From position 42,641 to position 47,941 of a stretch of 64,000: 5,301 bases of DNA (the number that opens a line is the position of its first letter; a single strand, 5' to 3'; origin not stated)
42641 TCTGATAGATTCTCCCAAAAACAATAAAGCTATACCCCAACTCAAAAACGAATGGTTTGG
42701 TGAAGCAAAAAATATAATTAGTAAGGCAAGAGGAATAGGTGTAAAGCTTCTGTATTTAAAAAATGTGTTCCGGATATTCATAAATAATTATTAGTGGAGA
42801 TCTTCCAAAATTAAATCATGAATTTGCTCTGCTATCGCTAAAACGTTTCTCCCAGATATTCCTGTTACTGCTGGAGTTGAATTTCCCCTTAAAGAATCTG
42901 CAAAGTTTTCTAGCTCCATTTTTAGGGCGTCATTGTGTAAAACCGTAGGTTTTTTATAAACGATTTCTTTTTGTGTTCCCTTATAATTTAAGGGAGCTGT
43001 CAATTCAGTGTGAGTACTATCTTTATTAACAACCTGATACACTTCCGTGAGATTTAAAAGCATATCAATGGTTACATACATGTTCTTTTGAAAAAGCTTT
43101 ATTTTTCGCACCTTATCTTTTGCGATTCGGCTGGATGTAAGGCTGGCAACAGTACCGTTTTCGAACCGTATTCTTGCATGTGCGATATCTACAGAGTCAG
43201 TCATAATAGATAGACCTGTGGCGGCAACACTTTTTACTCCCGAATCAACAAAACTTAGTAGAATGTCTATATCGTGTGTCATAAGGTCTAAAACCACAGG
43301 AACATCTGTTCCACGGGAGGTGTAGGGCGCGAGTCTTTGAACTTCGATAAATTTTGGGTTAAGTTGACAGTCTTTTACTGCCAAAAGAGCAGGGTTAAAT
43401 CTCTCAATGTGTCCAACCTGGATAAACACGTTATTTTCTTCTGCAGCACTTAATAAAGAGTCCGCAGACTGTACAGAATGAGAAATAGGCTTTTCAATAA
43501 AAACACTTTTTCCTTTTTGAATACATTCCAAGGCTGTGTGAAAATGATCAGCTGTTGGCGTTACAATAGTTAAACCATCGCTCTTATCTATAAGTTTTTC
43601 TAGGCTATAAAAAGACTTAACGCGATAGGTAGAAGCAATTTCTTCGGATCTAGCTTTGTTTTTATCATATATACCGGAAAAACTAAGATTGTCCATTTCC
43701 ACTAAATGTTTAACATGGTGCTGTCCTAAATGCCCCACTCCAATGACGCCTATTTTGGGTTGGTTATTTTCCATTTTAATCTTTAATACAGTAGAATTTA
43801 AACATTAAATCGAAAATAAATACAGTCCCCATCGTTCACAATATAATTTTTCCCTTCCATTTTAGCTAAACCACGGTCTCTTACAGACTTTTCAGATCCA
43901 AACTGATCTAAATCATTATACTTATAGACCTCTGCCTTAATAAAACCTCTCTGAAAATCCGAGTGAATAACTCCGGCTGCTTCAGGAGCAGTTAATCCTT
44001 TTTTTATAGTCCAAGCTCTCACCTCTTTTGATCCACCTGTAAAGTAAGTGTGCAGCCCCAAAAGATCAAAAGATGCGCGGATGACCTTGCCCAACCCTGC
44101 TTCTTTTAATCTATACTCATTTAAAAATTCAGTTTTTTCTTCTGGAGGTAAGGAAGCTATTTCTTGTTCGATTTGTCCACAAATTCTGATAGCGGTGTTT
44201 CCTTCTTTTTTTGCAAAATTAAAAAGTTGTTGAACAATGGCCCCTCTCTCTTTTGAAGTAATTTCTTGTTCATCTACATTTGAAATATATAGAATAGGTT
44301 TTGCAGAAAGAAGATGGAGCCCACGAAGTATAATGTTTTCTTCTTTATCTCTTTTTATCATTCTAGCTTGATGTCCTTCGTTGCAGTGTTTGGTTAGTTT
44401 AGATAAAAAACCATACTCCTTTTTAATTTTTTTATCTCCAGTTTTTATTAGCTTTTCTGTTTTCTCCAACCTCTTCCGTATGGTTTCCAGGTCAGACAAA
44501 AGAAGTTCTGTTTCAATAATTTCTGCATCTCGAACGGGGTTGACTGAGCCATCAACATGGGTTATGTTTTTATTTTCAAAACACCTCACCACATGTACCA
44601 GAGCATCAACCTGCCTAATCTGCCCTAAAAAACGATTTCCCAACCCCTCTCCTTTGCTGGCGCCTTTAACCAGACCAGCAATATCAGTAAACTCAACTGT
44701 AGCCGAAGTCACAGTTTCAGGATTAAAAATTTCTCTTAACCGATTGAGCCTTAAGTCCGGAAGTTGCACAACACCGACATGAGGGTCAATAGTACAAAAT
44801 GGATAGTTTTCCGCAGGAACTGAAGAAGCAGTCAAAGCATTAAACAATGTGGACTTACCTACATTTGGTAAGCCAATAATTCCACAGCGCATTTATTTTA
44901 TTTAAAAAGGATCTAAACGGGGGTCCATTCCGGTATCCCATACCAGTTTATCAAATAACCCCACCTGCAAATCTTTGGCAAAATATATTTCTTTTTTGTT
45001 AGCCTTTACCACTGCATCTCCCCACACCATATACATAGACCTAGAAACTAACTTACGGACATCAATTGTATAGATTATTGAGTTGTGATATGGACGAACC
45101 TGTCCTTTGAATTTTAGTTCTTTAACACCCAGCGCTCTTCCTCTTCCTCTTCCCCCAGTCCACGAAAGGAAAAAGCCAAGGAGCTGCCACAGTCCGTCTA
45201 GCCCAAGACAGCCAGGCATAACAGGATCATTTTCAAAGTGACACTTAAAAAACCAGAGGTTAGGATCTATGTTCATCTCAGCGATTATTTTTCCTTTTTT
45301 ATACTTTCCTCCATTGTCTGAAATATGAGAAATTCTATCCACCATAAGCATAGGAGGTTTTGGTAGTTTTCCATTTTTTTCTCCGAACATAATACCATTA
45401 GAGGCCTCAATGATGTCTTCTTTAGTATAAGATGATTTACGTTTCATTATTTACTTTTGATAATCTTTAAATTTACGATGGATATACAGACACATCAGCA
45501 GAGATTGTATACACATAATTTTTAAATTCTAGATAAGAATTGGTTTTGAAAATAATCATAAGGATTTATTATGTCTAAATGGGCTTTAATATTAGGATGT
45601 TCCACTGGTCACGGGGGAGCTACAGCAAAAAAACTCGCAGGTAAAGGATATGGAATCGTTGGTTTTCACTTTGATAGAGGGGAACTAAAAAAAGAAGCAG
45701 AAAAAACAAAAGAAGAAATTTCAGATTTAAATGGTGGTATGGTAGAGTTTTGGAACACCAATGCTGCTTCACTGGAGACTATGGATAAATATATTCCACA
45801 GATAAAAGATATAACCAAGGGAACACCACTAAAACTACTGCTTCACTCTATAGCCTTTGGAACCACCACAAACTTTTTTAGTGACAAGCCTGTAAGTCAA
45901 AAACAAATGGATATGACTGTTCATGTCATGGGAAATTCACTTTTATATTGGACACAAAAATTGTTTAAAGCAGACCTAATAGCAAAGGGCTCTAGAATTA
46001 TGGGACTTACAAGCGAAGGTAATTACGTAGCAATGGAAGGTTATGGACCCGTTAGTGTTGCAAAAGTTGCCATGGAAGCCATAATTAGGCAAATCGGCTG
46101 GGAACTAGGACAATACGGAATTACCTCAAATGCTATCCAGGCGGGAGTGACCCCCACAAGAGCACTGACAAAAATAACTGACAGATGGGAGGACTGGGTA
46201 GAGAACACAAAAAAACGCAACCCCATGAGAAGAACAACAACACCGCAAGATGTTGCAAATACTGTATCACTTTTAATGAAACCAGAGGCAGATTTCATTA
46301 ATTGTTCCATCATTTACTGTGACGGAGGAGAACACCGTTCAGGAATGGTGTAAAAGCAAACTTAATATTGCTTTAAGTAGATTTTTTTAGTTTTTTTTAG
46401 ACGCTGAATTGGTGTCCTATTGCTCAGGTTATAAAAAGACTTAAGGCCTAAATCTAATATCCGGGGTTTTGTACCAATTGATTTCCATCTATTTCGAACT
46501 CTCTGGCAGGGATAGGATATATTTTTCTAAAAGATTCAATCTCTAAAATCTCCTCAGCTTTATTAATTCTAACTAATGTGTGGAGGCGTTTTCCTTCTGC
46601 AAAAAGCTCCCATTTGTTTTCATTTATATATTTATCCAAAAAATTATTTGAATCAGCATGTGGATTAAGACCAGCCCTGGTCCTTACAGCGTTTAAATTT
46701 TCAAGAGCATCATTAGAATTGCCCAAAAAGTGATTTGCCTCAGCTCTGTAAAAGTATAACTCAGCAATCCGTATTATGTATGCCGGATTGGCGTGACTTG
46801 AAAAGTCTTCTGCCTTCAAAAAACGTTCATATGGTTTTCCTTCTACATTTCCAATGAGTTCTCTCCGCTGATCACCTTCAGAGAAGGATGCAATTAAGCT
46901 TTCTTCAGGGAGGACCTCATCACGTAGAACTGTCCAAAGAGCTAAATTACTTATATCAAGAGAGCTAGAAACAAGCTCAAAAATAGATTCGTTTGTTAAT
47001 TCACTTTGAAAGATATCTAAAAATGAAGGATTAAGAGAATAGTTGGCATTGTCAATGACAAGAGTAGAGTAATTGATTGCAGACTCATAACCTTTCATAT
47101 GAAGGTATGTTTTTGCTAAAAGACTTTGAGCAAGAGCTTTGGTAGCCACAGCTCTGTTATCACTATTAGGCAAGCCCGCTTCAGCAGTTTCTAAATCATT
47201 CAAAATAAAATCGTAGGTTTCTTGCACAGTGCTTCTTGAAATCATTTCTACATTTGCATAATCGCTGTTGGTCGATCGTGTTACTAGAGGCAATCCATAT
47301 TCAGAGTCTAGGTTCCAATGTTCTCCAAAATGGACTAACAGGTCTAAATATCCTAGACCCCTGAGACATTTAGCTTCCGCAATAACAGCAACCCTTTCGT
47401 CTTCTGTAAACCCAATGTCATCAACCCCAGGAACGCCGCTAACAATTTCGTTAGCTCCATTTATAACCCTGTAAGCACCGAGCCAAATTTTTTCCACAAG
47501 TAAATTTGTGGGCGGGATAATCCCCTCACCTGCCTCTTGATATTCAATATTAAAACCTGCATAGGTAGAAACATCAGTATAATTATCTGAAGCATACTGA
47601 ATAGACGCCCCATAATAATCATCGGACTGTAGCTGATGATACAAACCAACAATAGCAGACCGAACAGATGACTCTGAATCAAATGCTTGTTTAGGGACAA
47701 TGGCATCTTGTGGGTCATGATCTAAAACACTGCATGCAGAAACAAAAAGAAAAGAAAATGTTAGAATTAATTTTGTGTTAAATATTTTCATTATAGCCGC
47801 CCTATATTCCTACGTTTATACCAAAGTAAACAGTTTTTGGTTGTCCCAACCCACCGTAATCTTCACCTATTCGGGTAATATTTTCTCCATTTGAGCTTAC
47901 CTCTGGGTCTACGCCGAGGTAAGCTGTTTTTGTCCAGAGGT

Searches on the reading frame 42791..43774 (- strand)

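Call 36: search_protein_families(library=pfam, proteins=[window:42791-43774:-], max_evalue=0.00001)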
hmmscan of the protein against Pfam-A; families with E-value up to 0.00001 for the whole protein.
window:42791-43774:- (327 aa): 3 families
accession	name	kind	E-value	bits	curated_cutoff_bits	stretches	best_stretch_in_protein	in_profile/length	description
PF01408.29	GFO_IDH_MocA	-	5.8e-28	98.4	24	1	7-122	2-120/120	Oxidoreductase family, NAD-binding Rossmann fold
PF22725.1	GFO_IDH_MocA_C3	-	8.9e-09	35.8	27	1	160-221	45-109/124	GFO/IDH/MocA C-terminal domain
PF02894.22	GFO_IDH_MocA_C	-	8.3e-06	26.2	22.9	0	155-316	37-204/218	Oxidoreductase family, C-terminal alpha/beta domain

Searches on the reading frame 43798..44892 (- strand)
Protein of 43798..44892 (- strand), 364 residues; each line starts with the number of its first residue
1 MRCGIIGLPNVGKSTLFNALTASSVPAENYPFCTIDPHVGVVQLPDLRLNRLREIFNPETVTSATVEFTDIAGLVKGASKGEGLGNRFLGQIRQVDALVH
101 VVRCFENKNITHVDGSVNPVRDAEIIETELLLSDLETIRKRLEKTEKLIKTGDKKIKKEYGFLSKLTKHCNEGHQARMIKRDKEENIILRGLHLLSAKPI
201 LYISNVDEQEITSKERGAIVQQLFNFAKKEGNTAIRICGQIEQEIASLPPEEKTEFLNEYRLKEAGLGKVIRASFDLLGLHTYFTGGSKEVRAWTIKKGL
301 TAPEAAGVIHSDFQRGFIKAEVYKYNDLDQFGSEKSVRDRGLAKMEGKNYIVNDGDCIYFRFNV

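Call 36: search_protein_families(library=pfam, proteins=[window:43798-44892:-], max_evalue=0.00001)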
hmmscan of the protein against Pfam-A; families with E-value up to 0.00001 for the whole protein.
window:43798-44892:- (364 aa): 3 families
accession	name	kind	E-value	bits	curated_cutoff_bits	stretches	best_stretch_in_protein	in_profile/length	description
PF06071.19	YchF-GTPase_C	-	4.6e-37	126.4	27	1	280-363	1-84/84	Protein of unknown function (DUF933)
PF01926.29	MMR_HSR1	-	2.6e-21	76.3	21.9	1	3-120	2-99/113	50S ribosome-binding GTPase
PF02421.24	FeoB_N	-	2.7e-07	30.7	27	1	3-44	3-44/156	Ferrous iron transport protein B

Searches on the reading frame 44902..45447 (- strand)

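Call 36: search_protein_families(library=pfam, proteins=[window:44902-45447:-], max_evalue=0.00001)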
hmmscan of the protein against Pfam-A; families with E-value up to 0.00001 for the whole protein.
window:44902-45447:- (181 aa): 1 family
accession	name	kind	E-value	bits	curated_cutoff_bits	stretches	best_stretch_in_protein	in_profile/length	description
PF07977.19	FabA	-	1.8e-44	151.2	23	1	28-157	1-137/138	FabA-like domain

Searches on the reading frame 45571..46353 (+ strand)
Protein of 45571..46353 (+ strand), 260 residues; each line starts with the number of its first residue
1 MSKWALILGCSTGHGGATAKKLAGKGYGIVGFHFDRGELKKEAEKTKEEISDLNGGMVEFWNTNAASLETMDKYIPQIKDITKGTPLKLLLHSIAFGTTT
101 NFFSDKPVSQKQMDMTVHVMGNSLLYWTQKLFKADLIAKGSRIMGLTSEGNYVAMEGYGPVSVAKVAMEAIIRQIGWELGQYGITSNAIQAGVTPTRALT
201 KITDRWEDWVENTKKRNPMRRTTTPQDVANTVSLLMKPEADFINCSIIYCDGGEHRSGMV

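Call 36: search_protein_families(library=pfam, proteins=[window:45571-46353:+], max_evalue=0.00001)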
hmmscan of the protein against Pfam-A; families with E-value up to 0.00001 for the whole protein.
window:45571-46353:+ (260 aa): 2 families
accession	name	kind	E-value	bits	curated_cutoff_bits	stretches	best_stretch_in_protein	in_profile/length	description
PF13561.12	adh_short_C2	-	2.6e-35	122.5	27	1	13-254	7-235/236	Enoyl-(Acyl carrier protein) reductase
PF00106.31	adh_short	-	2.3e-17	63.6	26.6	1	3-203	1-191/195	short chain dehydrogenase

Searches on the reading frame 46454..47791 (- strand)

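Call 36: search_protein_families(library=pfam, proteins=[window:46454-47791:-], max_evalue=0.00001)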
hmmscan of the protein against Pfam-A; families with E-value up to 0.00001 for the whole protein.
window:46454-47791:- (445 aa): 2 families
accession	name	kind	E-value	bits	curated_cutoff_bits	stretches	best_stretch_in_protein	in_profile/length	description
PF14322.12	SusD-like_3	-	1e-18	68.7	27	1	23-230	3-191/191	Starch-binding associating with outer membrane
PF07980.17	SusD_RagB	-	1.7e-18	67.7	23.1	1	327-414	145-239/297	SusD family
